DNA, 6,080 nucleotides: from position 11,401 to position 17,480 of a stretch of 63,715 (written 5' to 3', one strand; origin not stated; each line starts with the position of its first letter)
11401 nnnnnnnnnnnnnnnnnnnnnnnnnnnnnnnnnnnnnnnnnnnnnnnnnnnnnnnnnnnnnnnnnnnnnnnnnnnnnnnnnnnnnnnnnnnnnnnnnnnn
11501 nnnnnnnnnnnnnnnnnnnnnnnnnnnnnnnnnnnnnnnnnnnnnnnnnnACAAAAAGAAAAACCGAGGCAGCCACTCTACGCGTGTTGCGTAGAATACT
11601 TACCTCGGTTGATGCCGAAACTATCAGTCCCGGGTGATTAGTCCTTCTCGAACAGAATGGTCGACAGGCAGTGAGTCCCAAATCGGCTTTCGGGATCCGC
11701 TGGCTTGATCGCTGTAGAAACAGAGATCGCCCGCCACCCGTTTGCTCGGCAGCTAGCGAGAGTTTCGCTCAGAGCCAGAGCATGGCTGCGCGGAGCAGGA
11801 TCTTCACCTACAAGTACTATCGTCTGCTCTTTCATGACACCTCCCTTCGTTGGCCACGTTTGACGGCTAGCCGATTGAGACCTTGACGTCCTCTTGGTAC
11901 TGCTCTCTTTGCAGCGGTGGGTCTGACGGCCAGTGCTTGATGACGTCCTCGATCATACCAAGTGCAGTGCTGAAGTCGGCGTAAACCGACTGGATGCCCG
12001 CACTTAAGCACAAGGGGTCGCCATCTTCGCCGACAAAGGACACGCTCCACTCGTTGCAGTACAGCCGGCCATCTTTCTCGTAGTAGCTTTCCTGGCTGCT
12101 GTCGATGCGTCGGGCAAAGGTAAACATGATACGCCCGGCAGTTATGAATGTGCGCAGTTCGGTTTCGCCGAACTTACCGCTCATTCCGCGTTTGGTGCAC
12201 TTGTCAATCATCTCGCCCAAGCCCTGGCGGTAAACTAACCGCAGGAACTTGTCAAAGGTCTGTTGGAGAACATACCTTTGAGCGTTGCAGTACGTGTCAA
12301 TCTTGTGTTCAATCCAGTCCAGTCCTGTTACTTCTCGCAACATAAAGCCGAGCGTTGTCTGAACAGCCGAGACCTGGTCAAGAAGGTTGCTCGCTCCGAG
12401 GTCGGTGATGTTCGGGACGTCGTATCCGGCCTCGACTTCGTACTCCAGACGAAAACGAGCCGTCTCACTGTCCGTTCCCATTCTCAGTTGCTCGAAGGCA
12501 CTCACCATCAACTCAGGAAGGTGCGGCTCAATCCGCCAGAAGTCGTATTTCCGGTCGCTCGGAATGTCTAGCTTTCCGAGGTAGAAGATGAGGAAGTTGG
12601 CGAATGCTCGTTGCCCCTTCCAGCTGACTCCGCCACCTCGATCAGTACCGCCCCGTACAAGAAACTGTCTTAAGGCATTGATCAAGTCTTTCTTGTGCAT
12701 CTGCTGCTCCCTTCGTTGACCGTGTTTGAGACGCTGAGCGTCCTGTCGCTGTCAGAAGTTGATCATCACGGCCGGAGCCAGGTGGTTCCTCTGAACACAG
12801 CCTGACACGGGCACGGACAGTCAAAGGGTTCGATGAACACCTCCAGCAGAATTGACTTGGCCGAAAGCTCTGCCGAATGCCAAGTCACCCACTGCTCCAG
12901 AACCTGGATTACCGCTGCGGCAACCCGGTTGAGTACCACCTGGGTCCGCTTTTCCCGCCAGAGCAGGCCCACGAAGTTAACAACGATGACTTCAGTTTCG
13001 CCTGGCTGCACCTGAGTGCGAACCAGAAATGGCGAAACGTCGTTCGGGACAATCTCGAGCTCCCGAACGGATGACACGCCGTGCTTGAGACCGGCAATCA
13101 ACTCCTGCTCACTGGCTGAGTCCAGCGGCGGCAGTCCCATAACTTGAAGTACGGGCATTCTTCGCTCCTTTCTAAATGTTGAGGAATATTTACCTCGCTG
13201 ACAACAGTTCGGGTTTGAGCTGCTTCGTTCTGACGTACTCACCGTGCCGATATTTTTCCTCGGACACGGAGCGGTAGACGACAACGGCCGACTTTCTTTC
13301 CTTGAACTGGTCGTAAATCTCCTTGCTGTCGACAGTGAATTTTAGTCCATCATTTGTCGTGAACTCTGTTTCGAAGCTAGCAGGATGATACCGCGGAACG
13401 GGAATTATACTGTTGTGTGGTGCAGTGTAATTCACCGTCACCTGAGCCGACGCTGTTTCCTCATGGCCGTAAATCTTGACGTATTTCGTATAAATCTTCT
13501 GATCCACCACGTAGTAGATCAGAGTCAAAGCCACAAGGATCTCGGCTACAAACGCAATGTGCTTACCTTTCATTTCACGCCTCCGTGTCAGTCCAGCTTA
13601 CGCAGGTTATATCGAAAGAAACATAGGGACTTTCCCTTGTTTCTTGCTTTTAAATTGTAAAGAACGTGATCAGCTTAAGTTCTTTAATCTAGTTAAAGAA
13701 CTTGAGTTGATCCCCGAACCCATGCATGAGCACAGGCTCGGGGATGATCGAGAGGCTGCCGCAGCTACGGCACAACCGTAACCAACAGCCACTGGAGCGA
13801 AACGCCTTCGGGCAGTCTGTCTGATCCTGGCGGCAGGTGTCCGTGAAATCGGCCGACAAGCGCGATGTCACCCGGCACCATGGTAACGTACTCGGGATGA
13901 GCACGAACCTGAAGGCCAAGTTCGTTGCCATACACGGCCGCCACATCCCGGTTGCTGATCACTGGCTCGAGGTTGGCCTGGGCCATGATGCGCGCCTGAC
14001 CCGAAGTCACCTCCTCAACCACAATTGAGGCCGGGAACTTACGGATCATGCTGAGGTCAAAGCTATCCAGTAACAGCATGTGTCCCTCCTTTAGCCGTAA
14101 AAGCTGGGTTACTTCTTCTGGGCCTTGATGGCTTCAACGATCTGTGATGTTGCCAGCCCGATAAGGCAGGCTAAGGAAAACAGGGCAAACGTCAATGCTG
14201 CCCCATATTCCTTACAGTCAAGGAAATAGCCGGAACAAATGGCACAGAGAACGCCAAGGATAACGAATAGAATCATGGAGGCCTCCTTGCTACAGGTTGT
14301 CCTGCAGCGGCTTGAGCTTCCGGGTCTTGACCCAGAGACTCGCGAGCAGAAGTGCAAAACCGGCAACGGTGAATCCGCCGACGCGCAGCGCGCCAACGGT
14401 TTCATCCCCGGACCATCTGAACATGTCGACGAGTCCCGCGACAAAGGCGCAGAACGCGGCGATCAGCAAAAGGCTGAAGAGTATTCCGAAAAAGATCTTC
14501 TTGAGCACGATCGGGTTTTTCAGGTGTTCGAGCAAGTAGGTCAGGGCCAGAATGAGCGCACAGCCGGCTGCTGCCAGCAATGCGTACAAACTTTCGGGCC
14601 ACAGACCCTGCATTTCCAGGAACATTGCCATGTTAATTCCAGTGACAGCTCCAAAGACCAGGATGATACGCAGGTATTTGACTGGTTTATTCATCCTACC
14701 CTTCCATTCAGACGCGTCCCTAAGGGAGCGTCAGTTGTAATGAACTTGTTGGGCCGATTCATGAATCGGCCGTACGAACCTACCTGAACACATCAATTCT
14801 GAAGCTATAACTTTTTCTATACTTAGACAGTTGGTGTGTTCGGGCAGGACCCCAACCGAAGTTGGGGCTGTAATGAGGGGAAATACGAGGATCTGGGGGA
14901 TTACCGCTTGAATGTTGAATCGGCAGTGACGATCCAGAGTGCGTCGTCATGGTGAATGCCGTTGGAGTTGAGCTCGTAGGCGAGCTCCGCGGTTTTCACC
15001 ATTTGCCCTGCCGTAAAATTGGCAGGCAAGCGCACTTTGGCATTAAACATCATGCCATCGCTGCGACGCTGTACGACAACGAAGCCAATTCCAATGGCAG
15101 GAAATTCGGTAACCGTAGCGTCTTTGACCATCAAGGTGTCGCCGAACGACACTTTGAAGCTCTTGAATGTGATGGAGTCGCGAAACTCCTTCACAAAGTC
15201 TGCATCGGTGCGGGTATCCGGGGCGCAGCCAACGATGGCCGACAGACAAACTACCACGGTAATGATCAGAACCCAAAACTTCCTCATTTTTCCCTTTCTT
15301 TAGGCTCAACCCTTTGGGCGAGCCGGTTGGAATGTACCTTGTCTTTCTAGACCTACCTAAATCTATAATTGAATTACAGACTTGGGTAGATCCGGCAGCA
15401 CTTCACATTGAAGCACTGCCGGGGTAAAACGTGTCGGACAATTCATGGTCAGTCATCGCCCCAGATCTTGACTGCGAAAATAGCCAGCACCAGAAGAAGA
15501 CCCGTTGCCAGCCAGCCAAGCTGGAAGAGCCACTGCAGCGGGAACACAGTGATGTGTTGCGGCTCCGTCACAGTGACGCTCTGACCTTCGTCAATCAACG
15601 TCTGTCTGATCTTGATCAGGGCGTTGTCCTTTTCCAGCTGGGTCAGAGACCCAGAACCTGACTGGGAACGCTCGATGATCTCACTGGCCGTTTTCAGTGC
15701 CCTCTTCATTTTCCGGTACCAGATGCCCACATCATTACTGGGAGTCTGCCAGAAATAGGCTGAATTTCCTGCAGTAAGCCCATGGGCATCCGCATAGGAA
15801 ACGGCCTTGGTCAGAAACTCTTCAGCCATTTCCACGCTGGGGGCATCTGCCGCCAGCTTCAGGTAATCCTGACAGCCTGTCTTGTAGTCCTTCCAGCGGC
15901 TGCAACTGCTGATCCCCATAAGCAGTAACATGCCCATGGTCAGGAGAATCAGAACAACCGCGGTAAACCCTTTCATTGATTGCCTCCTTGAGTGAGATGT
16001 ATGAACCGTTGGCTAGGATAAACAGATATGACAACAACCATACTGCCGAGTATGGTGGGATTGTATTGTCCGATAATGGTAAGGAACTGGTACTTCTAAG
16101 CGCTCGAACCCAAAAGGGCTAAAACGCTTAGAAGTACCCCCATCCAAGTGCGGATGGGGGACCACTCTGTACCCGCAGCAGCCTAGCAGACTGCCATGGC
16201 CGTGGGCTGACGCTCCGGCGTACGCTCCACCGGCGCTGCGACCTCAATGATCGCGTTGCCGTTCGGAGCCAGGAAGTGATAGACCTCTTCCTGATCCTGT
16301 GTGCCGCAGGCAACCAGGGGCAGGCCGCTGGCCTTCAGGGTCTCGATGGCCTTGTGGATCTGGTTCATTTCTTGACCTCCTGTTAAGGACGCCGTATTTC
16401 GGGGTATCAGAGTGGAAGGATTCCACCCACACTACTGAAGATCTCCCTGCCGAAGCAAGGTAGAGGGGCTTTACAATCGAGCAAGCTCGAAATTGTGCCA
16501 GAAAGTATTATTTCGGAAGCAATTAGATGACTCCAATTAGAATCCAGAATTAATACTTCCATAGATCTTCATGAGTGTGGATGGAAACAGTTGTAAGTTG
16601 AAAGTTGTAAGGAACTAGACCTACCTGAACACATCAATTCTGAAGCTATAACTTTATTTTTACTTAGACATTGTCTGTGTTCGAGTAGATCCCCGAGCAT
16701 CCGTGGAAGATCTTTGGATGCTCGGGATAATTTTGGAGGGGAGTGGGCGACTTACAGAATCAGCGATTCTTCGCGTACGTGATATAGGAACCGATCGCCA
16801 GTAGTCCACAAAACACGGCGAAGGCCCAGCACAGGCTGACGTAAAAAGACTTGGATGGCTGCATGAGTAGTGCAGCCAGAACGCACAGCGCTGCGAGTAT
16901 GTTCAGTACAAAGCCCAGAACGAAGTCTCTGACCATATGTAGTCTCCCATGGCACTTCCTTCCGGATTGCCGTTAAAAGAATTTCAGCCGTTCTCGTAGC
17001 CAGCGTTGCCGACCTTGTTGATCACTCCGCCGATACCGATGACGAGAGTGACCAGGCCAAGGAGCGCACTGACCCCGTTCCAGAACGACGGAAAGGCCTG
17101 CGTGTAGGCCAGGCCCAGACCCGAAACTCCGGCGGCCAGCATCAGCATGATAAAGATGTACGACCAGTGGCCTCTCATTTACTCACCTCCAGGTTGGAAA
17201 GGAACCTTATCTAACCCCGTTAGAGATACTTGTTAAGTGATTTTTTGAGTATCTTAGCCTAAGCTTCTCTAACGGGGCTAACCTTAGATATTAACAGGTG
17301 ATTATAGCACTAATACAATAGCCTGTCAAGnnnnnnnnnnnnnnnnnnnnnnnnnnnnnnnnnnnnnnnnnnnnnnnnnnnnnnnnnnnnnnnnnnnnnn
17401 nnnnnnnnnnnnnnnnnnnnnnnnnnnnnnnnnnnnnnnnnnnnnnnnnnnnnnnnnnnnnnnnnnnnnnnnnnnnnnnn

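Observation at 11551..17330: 5.7-kb high-GC, single-strand island of 12 small ORFan proteins, mostly membrane proteins or lipoproteins, under a consensus promoter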

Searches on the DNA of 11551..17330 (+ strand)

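Call 40: search_dna_similar(query=window:11551-17330:+, collection=phages, mode=distant, max_evalue=0.001)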
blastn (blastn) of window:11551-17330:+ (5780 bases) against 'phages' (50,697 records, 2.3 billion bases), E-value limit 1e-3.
No match.

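Call 116: build_rna_model(alignment_id=A7, structure=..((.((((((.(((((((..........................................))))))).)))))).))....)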
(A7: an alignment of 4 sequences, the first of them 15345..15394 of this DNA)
Model R1 built from alignment A7 (4 sequences, 82 columns); structure: as given.
model positions 47; base pairs 15; branch points 0; effective number of sequences 4; information 0.855 bits per position. Calibrated on 0.2 Mb of random sequence (short: E-values are rough).
structure used (alignment columns):
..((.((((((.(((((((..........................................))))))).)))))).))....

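Call 117: search_with_rna_model(model_id=R1, sources=[window, L012, L013, L142, L143, L144, L014, L015, L001, L002, L003, L004, L005, L006, L010, L018, L021, L023, L024, L145, L147, L154, L163, L165, L167, L170, L172, L174, L195, L206, L208, L210, L217, L219, L220], max_evalue=1, show_alignments=0)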
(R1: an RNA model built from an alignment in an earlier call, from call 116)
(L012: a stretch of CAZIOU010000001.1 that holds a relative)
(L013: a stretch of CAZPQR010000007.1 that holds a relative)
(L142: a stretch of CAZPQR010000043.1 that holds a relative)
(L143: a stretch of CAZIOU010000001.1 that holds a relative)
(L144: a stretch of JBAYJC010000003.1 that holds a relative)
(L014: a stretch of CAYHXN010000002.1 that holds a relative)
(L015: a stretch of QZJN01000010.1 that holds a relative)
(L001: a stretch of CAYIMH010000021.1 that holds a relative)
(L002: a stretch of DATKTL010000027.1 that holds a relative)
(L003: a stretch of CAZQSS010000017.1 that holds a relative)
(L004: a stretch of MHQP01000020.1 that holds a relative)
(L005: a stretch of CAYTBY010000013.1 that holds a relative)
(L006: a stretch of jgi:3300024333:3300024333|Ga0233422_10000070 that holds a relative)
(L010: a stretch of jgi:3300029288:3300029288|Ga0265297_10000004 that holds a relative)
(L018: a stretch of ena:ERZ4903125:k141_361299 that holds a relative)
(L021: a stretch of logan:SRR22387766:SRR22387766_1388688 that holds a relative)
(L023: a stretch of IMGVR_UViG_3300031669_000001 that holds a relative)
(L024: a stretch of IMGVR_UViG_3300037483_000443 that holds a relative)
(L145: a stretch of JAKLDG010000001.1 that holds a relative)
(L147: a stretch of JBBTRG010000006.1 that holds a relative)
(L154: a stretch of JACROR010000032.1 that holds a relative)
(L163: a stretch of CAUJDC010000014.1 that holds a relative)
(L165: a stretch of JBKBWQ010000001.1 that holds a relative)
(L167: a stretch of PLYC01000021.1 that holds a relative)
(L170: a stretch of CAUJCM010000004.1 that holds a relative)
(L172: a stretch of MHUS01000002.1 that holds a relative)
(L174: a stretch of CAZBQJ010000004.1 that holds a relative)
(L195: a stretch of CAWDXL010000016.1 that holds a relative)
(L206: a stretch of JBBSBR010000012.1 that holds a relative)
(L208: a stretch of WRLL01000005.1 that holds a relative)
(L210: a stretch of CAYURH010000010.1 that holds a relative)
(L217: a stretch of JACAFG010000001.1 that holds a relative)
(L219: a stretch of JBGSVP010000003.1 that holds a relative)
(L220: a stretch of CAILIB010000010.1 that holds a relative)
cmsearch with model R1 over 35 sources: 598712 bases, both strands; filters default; matches with E-value up to 1: 12.
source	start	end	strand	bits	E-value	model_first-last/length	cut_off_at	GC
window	15348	15394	-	56.5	2.8e-12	1-47/47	no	0.36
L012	9520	9566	-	52.7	3.3e-11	1-47/47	no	0.49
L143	12527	12573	-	52.7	3.3e-11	1-47/47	no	0.49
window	16616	16693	-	48.8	4.2e-10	1-47/47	no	0.36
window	14775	14852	-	46.3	2.1e-09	1-47/47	no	0.44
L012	8450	8501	-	35.2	2.8e-06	1-47/47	no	0.42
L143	11457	11508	-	35.2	2.8e-06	1-47/47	no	0.42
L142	5264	5315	-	27.2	0.00052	1-47/47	no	0.4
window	14775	14852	+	22.6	0.01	1-47/47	no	0.44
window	15348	15394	+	20.8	0.032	1-47/47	no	0.36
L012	9520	9566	+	18.3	0.16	1-47/47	no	0.49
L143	12527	12573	+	18.3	0.16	1-47/47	no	0.49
